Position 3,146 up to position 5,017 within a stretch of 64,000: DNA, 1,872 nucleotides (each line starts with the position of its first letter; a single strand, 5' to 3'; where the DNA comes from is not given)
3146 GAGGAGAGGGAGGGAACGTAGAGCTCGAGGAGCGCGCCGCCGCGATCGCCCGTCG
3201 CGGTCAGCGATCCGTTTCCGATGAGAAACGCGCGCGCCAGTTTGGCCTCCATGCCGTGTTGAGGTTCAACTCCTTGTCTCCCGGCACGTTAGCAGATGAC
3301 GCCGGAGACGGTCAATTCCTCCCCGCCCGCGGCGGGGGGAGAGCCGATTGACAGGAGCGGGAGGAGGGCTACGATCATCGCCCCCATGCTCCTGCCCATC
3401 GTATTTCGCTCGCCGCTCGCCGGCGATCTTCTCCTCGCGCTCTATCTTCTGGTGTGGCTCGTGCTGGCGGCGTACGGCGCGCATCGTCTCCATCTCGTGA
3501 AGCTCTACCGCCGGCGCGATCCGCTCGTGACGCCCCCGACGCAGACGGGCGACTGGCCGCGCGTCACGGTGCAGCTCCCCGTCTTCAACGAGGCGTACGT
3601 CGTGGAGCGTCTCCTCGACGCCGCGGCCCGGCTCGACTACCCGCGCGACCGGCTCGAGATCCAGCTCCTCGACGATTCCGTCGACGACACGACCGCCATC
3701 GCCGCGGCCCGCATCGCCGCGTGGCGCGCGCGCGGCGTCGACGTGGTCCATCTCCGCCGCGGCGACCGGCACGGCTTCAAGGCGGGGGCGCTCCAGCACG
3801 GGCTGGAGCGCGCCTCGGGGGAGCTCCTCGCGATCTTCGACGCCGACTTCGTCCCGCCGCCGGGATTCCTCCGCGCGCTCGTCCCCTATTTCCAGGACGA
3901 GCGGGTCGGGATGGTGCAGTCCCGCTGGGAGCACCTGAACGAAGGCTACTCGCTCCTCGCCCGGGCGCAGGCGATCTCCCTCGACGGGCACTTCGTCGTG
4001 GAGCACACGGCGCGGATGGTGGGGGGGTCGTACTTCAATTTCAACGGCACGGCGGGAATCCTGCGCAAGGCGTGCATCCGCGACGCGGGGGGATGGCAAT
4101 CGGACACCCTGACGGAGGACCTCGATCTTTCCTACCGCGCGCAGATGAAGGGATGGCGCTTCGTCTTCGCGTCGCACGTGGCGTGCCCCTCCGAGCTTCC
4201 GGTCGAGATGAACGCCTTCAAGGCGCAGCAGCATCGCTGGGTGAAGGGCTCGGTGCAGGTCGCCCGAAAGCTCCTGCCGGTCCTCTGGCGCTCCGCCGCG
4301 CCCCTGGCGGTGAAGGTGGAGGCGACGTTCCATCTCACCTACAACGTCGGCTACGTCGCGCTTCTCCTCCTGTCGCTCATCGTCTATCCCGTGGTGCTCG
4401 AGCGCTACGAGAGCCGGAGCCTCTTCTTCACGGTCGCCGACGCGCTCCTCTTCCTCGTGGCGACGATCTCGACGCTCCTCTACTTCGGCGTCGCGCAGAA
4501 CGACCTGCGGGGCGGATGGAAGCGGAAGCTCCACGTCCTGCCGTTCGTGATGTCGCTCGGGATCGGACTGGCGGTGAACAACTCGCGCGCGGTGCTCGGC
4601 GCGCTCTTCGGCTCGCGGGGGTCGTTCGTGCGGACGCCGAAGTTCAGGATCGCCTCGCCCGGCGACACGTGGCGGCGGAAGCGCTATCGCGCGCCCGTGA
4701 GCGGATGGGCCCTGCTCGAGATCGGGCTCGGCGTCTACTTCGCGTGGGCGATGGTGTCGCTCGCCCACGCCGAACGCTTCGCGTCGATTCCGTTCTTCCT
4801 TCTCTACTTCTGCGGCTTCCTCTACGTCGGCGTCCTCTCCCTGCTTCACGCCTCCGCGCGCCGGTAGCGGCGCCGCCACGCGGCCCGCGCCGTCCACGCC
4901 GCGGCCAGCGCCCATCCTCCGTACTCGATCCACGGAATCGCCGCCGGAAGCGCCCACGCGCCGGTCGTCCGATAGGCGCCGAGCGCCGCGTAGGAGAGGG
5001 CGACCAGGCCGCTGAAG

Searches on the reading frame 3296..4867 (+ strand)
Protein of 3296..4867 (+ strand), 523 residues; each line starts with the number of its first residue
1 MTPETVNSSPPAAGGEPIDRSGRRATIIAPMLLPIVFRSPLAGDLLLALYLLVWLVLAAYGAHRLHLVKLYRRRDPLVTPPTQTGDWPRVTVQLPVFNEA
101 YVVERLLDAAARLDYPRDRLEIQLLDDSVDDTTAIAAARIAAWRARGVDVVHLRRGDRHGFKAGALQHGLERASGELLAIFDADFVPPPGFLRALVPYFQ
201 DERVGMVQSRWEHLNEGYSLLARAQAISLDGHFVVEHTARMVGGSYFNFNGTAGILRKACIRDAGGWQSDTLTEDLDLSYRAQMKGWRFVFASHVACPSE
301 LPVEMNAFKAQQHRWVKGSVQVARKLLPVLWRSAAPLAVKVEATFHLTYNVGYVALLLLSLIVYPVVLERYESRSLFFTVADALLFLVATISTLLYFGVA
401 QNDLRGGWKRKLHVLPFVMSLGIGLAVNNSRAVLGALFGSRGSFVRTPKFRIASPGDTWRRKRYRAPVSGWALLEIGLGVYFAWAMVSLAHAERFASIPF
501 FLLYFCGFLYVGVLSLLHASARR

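Call 51: search_protein_families(library=pfam, proteins=[window:3296-4867:+], max_evalue=0.001)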
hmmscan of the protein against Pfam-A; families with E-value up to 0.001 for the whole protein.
window:3296-4867:+ (523 aa): 4 families
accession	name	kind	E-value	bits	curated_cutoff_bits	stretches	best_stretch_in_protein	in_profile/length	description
PF13641.12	Glyco_tranf_2_3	-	4.6e-28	99.2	27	1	88-318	1-230/230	Glycosyltransferase like family 2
PF13632.12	Glyco_trans_2_3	-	3.8e-21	76.2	27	1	179-364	3-194/198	Glycosyl transferase family group 2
PF00535.33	Glycos_transf_2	-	6.5e-19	68.9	23.3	1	92-232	2-136/168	Glycosyl transferase family 2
PF13506.12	Glyco_transf_21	-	1.5e-11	44.5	21.7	1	162-316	18-173/174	Glycosyl transferase family 21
